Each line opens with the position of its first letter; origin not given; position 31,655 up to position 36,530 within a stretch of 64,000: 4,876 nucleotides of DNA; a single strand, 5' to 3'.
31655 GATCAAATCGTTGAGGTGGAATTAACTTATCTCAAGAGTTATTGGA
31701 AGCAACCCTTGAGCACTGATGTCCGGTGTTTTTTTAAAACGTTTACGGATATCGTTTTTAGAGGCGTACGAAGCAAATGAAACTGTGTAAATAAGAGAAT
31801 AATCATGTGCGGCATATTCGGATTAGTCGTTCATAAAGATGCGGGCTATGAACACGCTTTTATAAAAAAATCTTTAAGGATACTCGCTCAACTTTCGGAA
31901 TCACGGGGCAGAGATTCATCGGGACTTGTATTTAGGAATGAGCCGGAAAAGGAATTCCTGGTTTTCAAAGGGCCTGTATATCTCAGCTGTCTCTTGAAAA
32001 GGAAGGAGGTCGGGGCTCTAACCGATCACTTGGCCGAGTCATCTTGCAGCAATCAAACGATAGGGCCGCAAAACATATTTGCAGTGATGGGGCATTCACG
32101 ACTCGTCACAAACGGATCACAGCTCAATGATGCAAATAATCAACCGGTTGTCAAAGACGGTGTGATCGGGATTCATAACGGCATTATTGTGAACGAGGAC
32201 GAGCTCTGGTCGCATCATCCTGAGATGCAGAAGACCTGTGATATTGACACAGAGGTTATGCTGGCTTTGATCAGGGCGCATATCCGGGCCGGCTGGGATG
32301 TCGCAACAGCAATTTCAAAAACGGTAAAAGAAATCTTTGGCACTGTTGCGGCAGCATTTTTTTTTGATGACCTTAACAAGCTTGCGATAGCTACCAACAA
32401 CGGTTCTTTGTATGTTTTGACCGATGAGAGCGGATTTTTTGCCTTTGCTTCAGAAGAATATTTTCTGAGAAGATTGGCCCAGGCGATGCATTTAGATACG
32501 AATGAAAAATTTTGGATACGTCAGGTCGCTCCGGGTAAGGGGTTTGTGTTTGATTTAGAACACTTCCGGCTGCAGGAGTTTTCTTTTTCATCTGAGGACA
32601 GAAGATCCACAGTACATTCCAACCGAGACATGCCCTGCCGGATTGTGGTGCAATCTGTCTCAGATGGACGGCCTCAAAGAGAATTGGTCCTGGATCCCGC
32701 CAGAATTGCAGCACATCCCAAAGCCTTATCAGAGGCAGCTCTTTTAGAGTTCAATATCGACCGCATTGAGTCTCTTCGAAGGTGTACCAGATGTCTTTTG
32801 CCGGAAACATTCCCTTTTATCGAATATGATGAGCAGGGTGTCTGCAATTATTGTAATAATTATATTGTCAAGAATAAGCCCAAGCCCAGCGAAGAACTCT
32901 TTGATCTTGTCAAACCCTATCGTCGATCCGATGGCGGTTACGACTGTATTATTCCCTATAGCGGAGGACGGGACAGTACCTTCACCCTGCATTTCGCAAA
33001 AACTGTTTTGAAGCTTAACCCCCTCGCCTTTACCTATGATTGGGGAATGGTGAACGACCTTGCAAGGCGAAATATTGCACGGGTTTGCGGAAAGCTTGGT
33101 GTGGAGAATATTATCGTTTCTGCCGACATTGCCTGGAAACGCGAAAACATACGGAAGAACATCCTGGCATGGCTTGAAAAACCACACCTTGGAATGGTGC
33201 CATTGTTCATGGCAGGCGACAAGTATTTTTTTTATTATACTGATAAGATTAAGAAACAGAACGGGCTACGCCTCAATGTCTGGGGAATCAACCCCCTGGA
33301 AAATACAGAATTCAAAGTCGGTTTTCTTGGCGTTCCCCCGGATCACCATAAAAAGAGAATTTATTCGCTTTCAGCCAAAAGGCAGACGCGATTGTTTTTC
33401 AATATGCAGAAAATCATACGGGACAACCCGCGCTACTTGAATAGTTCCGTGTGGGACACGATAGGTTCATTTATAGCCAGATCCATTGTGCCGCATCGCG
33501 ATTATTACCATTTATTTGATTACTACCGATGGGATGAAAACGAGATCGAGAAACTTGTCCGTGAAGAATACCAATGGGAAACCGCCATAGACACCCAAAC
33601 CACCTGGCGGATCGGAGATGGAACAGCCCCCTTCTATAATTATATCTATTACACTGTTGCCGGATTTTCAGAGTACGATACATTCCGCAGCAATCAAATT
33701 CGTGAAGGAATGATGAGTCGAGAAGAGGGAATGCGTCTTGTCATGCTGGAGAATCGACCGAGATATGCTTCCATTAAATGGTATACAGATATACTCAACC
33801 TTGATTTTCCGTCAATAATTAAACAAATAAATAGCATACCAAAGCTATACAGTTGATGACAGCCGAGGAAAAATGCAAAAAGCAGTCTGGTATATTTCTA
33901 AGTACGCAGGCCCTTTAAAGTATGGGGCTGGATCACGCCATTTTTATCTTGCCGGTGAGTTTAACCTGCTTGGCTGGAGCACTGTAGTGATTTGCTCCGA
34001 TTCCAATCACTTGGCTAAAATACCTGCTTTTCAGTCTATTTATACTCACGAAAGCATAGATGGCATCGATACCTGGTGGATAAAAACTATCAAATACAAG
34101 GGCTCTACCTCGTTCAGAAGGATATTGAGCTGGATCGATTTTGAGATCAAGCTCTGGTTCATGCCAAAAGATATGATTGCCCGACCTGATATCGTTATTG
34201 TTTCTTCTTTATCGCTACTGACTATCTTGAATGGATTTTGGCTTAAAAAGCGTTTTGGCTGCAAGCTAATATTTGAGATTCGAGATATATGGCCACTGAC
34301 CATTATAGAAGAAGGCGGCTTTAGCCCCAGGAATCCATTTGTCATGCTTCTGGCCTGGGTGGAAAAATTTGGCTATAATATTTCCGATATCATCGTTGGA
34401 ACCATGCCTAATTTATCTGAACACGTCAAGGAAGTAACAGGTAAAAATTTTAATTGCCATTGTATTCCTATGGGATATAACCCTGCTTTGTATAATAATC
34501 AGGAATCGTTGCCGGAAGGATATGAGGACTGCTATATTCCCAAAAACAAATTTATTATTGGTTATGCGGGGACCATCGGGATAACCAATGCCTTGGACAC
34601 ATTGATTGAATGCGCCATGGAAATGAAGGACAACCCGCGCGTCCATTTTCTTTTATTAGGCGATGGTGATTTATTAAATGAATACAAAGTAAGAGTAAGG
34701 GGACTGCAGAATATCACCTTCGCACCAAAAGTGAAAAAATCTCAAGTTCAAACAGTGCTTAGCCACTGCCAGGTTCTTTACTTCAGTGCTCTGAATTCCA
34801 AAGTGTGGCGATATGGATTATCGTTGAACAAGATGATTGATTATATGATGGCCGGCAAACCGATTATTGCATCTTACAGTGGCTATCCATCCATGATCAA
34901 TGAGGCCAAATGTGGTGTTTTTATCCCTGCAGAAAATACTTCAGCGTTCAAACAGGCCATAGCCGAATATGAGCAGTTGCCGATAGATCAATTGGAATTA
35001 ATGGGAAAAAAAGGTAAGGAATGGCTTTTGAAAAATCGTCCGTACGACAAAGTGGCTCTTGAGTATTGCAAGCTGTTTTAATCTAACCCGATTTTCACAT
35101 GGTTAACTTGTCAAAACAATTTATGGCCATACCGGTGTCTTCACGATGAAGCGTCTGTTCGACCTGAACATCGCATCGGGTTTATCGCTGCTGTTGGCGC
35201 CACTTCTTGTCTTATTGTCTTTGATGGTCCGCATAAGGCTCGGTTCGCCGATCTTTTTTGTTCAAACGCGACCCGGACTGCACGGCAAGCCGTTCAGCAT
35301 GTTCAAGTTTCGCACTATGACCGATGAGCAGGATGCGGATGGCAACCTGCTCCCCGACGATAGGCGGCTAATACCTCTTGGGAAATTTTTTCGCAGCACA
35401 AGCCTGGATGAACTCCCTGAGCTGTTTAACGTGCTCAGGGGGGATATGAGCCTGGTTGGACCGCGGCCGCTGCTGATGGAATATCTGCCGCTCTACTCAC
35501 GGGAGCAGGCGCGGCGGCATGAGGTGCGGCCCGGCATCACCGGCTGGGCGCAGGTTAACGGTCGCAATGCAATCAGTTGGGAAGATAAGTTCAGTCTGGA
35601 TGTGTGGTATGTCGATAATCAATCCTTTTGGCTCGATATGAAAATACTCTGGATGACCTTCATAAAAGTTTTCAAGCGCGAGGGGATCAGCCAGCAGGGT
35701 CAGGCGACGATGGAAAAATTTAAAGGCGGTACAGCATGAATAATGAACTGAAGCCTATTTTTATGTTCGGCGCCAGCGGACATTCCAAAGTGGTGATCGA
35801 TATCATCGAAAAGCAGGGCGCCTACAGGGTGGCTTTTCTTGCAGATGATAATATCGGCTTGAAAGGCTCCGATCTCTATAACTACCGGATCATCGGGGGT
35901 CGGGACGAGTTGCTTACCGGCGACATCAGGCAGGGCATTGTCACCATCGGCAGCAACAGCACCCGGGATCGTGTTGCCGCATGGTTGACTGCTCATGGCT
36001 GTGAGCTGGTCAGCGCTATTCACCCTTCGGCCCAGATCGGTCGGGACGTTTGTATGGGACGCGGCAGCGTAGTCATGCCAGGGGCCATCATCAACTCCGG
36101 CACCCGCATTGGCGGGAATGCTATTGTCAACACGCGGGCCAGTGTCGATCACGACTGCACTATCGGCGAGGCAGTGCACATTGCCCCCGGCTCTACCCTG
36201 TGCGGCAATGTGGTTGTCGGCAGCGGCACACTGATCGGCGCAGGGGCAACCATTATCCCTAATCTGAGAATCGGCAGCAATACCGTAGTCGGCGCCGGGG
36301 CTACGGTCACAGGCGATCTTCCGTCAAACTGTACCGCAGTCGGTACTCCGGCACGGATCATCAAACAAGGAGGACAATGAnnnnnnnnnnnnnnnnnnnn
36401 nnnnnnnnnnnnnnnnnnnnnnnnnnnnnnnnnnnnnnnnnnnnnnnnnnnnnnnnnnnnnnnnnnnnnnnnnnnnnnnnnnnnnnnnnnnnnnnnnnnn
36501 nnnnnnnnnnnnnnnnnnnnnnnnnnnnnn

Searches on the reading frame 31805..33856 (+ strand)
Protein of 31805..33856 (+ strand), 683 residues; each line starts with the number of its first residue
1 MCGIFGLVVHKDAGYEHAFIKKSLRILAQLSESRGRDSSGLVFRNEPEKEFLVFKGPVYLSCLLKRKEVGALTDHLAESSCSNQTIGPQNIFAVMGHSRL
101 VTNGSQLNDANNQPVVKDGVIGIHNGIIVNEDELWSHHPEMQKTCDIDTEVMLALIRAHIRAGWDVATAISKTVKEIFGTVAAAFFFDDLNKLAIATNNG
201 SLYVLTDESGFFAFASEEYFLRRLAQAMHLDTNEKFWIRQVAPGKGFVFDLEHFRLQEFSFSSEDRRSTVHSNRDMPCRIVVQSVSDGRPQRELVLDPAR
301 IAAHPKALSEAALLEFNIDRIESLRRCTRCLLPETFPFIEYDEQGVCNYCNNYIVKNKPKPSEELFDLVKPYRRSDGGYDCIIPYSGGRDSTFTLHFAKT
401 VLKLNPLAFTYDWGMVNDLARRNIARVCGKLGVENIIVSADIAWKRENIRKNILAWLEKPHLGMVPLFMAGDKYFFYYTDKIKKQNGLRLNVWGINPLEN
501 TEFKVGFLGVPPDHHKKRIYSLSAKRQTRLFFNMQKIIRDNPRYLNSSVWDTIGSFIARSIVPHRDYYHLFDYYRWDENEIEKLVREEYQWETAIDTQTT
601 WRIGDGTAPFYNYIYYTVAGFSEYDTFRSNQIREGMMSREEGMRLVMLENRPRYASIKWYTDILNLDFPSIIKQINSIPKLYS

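Call 38: search_protein_families(library=pfam, proteins=[window:31805-33856:+], max_evalue=0.00001)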
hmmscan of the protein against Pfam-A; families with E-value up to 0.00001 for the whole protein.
window:31805-33856:+ (683 aa): 2 families
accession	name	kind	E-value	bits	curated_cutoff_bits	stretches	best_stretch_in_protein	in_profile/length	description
PF13537.11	GATase_7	-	6.6e-11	42.7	25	1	97-219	1-119/123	Glutamine amidotransferase domain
PF13522.11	GATase_6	-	2e-09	38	27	1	93-217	12-130/130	Glutamine amidotransferase domain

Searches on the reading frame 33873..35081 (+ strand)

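Call 38: search_protein_families(library=pfam, proteins=[window:33873-35081:+], max_evalue=0.00001)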
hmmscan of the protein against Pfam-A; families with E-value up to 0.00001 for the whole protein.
window:33873-35081:+ (402 aa): 2 families
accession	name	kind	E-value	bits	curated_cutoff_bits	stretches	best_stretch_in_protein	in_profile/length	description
PF13692.12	Glyco_trans_1_4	-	2.3e-15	57.5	27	1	227-365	2-138/142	Glycosyl transferases group 1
PF00534.26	Glycos_transf_1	-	5.2e-13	49.3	26.4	1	222-384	11-172/172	Glycosyl transferases group 1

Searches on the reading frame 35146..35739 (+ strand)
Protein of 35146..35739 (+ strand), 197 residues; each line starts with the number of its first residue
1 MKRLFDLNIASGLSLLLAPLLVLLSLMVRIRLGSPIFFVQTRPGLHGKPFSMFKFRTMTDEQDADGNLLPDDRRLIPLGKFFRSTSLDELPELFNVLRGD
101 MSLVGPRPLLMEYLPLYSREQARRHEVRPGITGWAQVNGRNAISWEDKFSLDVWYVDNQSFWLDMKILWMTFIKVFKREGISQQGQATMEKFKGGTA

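Call 38: search_protein_families(library=pfam, proteins=[window:35146-35739:+], max_evalue=0.00001)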
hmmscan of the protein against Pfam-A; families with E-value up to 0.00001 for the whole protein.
window:35146-35739:+ (197 aa): 1 family
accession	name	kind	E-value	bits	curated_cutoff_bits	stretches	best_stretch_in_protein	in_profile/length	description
PF02397.22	Bac_transf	-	1.2e-64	217.5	27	1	2-177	1-179/179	Bacterial sugar transferase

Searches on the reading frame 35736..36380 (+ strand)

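Call 38: search_protein_families(library=pfam, proteins=[window:35736-36380:+], max_evalue=0.00001)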
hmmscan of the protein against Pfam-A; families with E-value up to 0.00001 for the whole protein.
window:35736-36380:+ (214 aa): 3 families
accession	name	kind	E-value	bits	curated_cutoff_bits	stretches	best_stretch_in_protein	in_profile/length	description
PF00132.30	Hexapep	-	1e-17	63.4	27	2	158-193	1-36/36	Bacterial transferase hexapeptide (six repeats)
PF17836.7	PglD_N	-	6.6e-15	55.9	23.4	1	8-83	2-77/78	PglD N-terminal domain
PF25084.1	LbH_EIF2B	-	5e-07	30.1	54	0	103-191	8-93/105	EIF2B subunit epsilon LbH domain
